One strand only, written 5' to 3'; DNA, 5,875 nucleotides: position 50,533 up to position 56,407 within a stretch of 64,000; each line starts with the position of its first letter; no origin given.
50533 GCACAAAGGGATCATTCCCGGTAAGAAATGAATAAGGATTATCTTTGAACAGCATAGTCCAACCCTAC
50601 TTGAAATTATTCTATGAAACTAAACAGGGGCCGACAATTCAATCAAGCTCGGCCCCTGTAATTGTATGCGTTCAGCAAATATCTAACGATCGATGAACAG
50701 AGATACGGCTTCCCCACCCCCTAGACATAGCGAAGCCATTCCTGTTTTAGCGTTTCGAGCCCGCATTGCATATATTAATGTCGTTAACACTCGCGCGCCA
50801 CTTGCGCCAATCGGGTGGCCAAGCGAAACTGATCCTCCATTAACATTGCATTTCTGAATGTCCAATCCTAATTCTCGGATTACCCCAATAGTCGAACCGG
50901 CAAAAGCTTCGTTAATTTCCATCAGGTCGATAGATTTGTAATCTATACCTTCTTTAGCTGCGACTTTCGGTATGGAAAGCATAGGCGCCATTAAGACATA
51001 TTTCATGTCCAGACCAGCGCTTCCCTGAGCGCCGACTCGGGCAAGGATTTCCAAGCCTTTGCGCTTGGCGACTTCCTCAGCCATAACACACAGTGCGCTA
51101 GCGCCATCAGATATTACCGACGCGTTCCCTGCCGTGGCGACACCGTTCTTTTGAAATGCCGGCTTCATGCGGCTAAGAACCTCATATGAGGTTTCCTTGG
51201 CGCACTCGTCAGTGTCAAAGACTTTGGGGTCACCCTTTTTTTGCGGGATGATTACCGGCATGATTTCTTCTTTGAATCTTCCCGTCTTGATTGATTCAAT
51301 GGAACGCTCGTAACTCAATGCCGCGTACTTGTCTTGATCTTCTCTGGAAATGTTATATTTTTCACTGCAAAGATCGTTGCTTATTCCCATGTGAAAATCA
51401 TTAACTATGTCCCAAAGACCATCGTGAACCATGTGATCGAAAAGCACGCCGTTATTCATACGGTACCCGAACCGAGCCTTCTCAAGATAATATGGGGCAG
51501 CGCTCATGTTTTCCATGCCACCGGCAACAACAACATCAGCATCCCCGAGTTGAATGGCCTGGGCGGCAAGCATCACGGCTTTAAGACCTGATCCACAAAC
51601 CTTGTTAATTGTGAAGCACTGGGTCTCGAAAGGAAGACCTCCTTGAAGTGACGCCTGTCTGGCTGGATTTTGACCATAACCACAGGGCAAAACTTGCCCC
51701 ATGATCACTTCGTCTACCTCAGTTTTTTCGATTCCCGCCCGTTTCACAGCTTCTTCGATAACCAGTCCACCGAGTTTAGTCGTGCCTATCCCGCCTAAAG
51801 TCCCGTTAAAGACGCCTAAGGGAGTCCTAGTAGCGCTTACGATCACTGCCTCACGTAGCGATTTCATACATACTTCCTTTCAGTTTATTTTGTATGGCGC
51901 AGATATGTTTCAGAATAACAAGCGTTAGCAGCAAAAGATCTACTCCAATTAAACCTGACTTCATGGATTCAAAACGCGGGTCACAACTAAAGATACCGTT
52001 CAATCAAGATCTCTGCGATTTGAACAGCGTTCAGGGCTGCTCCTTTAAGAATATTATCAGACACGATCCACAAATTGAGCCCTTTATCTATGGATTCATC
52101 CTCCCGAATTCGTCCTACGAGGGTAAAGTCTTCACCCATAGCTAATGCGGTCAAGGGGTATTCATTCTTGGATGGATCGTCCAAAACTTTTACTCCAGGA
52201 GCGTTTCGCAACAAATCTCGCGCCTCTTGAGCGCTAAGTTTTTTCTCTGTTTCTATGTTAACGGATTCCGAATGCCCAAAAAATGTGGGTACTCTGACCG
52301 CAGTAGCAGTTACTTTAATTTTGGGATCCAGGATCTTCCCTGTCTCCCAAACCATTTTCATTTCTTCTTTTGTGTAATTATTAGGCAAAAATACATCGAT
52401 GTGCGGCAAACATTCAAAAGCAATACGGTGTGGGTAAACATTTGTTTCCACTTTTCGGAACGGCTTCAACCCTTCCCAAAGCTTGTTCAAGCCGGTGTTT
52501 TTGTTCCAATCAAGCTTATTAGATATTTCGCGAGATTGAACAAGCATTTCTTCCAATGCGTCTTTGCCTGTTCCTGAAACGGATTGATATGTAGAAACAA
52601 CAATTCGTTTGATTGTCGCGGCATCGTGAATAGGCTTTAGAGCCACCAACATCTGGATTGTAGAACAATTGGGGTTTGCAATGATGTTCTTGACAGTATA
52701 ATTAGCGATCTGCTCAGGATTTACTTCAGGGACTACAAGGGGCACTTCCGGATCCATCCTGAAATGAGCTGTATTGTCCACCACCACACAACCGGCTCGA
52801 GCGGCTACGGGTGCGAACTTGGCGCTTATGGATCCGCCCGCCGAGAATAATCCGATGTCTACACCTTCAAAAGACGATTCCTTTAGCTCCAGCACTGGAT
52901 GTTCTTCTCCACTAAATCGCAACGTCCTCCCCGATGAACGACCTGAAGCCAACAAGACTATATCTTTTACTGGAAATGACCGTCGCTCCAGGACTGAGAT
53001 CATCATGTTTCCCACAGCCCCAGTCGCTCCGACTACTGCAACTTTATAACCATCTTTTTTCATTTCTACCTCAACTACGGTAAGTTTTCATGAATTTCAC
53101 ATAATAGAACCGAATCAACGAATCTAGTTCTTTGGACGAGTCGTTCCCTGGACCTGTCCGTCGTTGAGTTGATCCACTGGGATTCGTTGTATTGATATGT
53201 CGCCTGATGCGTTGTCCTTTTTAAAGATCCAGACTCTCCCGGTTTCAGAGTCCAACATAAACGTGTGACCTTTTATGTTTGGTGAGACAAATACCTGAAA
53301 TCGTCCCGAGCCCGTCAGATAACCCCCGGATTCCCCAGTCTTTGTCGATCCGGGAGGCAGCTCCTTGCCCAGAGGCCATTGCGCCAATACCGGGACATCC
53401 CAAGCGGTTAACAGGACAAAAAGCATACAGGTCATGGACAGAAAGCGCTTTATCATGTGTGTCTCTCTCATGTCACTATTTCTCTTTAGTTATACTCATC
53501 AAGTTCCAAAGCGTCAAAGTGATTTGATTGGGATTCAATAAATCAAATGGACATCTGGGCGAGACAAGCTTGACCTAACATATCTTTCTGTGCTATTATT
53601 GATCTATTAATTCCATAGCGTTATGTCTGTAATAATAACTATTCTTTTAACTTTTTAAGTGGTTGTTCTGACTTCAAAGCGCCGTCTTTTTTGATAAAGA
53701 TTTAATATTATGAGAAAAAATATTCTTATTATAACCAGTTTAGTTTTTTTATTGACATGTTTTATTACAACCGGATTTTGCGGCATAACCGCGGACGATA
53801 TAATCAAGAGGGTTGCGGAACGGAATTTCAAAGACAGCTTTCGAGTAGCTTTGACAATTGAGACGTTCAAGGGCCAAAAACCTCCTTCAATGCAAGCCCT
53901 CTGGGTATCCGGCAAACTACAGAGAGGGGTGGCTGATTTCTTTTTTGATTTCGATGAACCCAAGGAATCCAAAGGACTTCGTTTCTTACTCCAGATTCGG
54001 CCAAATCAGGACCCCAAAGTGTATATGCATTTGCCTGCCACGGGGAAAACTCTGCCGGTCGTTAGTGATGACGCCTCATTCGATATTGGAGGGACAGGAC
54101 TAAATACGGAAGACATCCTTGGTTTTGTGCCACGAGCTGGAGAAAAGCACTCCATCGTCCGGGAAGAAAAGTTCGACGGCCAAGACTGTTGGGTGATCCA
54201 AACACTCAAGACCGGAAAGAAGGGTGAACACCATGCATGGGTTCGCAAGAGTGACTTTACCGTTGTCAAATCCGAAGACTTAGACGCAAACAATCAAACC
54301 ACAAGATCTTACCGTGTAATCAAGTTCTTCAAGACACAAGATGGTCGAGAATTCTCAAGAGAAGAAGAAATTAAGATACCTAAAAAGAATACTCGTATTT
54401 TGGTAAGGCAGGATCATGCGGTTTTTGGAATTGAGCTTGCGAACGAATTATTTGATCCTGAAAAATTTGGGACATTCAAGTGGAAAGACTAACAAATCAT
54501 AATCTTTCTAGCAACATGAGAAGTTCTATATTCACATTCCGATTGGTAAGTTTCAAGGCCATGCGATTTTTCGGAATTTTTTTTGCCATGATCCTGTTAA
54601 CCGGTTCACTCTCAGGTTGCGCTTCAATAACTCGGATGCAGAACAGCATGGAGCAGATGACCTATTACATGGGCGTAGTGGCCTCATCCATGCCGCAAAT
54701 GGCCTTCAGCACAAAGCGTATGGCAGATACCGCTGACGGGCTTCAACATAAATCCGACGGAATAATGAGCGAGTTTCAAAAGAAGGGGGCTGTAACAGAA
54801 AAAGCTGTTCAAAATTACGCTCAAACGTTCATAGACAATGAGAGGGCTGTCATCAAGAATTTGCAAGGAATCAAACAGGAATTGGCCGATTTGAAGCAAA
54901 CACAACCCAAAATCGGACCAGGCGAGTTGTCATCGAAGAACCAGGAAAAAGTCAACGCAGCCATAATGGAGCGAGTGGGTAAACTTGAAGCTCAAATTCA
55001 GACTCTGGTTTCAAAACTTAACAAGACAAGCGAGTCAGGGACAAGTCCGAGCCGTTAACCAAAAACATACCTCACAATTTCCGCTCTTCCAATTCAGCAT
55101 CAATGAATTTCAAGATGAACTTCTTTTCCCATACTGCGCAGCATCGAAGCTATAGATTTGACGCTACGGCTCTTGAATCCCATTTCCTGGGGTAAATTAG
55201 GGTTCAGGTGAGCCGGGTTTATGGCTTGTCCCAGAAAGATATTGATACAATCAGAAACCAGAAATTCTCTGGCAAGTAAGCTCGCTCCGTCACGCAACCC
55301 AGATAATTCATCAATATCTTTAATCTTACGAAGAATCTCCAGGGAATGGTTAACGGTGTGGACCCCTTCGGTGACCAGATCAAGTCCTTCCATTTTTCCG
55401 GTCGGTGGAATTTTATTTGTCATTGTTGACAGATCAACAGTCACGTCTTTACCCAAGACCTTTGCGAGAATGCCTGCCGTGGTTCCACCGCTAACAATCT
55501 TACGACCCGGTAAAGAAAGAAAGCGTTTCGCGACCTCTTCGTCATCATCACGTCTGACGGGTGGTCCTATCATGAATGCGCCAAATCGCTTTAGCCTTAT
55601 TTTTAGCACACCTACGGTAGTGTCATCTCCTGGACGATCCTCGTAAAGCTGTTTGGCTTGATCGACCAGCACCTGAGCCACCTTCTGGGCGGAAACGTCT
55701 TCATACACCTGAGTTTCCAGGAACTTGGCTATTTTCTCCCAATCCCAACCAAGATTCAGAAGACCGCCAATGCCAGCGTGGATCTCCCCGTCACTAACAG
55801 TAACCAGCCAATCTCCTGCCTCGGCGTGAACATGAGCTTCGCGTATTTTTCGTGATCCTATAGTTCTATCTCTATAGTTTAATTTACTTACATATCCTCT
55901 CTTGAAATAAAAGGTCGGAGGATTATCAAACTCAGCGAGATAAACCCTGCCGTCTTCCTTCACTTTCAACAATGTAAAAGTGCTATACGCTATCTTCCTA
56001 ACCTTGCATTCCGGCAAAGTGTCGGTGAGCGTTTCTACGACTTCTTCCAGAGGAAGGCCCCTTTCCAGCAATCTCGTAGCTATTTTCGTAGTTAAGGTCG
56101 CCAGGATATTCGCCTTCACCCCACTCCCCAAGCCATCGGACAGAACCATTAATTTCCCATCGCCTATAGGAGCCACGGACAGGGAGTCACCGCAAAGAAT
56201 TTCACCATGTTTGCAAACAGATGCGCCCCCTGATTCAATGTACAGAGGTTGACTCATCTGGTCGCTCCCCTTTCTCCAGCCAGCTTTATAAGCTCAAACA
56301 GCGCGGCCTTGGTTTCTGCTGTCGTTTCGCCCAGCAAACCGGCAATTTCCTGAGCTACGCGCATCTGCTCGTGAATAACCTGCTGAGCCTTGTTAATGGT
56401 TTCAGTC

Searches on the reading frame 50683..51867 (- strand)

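Call 61: search_protein_families(library=pfam, proteins=[window:50683-51867:-], max_evalue=0.00001)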
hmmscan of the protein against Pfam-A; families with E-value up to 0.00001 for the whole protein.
window:50683-51867:- (394 aa): 3 families
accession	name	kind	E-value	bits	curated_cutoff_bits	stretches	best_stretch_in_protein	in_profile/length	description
PF00108.29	Thiolase_N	-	9.4e-91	304.2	26.4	1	8-265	2-260/260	Thiolase, N-terminal domain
PF02803.24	Thiolase_C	-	1.7e-38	131.5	27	1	273-393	2-122/123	Thiolase, C-terminal domain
PF00109.32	ketoacyl-synt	-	1.7e-06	28.2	20.8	1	86-122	169-205/252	Beta-ketoacyl synthase, N-terminal domain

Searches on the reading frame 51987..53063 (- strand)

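Call 61: search_protein_families(library=pfam, proteins=[window:51987-53063:-], max_evalue=0.00001)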
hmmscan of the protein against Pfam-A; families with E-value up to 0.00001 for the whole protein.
window:51987-53063:- (358 aa): 2 families
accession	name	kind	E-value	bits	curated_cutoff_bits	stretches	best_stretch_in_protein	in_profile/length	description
PF02774.23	Semialdhyde_dhC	-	1.2e-49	169.5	26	1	142-340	1-184/184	Semialdehyde dehydrogenase, dimerisation domain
PF01118.30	Semialdhyde_dh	-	8e-34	117.1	26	1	7-121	1-120/121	Semialdehyde dehydrogenase, NAD binding domain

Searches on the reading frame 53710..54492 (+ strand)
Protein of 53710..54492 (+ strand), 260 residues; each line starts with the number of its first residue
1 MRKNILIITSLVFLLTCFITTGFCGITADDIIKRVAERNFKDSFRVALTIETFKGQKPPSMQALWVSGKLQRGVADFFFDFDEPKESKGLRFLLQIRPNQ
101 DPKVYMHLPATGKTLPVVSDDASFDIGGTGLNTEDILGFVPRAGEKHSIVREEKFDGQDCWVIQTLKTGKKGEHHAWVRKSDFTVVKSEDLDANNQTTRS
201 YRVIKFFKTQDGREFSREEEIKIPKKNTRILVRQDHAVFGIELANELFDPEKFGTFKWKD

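Call 61: search_protein_families(library=pfam, proteins=[window:53710-54492:+], max_evalue=0.00001)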
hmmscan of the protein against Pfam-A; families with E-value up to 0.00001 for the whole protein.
window:53710-54492:+ (260 aa): 1 family
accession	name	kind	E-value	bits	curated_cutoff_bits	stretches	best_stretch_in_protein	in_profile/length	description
PF17131.11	LolA_like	-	4.5e-19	69.2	30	1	77-252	5-181/184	Outer membrane lipoprotein-sorting protein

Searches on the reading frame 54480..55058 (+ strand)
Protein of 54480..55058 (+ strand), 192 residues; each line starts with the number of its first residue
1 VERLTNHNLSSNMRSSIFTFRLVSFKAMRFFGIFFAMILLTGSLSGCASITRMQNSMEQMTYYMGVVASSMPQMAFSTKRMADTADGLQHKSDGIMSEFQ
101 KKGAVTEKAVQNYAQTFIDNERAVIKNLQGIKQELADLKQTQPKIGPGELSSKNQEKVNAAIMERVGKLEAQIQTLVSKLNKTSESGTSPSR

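Call 61: search_protein_families(library=pfam, proteins=[window:54480-55058:+], max_evalue=0.00001)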
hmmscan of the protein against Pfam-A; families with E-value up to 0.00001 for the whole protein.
window:54480-55058:+ (192 aa): 1 family
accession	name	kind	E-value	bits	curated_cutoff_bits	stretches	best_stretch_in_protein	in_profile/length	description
PF06791.18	TMP_2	-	4.6e-06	26.9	30.2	1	38-140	85-183/208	Prophage tail length tape measure protein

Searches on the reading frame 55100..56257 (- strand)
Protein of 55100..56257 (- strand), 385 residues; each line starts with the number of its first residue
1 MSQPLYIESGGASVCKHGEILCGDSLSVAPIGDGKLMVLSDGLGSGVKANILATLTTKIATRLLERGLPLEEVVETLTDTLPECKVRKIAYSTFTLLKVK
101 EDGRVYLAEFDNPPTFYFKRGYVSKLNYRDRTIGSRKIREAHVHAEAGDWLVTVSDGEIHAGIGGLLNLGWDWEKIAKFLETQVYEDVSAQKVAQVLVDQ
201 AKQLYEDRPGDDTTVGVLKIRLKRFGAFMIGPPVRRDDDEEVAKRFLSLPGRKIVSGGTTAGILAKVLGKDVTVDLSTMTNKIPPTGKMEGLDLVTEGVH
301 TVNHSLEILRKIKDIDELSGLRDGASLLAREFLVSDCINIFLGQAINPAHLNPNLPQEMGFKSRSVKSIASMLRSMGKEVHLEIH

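Call 61: search_protein_families(library=pfam, proteins=[window:55100-56257:-], max_evalue=0.00001)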
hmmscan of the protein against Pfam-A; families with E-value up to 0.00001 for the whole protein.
window:55100-56257:- (385 aa): 1 family
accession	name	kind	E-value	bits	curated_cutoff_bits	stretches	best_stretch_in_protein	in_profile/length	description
PF07228.17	SpoIIE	-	5.3e-17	62.8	25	1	36-220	6-191/192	Stage II sporulation protein E (SpoIIE)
